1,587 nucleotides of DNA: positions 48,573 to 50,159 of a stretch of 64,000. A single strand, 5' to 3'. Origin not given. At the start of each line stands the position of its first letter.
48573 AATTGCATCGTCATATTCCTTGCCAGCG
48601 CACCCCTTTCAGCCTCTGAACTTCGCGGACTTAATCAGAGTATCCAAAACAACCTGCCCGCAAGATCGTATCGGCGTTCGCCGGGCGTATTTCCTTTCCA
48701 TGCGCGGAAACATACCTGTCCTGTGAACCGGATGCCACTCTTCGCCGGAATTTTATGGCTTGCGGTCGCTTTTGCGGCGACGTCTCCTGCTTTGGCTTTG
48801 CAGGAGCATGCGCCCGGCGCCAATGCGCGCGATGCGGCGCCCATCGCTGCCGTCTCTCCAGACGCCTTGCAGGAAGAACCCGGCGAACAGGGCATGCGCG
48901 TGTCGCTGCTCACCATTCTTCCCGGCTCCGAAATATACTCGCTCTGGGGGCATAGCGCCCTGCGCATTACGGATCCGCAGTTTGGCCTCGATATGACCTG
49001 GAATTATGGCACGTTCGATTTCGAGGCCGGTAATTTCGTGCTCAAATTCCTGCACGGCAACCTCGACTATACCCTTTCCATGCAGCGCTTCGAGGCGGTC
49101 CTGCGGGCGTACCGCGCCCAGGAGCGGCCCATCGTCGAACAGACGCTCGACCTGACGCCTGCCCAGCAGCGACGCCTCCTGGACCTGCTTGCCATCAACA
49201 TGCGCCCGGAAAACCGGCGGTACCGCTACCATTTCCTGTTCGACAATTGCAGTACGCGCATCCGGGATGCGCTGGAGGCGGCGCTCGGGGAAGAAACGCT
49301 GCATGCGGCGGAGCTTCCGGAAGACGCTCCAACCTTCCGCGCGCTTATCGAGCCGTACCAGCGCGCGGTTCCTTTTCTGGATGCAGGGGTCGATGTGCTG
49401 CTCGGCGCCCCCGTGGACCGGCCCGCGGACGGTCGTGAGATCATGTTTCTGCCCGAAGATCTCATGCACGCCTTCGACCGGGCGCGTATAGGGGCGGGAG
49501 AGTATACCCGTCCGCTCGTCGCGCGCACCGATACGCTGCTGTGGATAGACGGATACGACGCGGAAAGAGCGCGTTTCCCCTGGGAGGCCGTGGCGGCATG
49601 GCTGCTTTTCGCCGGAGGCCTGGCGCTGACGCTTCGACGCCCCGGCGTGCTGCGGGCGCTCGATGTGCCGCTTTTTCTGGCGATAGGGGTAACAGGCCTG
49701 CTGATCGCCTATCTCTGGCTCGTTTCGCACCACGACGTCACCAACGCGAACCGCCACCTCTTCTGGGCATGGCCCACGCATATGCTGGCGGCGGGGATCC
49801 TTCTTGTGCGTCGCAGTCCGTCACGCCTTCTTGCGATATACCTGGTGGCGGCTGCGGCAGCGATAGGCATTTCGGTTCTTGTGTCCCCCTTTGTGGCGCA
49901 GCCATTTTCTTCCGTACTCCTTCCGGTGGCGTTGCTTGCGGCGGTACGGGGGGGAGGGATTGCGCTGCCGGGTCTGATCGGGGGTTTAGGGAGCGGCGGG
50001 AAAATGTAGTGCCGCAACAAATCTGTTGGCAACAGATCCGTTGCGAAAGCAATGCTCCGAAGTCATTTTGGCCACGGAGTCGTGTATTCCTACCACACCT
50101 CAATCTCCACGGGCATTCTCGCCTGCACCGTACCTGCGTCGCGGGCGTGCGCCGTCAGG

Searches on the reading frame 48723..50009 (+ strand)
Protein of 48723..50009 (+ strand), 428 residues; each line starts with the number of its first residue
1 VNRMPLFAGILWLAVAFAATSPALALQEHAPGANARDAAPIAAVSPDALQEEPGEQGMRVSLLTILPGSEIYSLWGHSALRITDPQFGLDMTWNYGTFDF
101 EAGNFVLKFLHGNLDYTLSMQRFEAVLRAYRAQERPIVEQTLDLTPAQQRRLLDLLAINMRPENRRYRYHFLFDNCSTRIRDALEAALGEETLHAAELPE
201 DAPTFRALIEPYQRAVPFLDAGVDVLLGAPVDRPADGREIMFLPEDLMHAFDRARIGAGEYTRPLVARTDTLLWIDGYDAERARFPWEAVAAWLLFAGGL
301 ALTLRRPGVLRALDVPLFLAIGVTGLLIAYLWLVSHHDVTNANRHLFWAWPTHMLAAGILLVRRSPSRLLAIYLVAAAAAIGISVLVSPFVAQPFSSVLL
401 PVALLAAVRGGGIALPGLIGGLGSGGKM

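Call 26: search_protein_families(library=pfam, proteins=[window:48723-50009:+], max_evalue=0.001)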
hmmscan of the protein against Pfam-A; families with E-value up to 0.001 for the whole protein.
window:48723-50009:+ (428 aa): 2 families
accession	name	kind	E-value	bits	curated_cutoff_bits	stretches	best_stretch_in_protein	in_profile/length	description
PF13387.12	Lnb_N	-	4.3e-26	92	22.2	1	59-194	15-158/175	Lnb N-terminal periplasmic domain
PF25221.1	5TMH_Lnb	-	1.3e-20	74.3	25.2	1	291-410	12-133/144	Lnb transmembrane domain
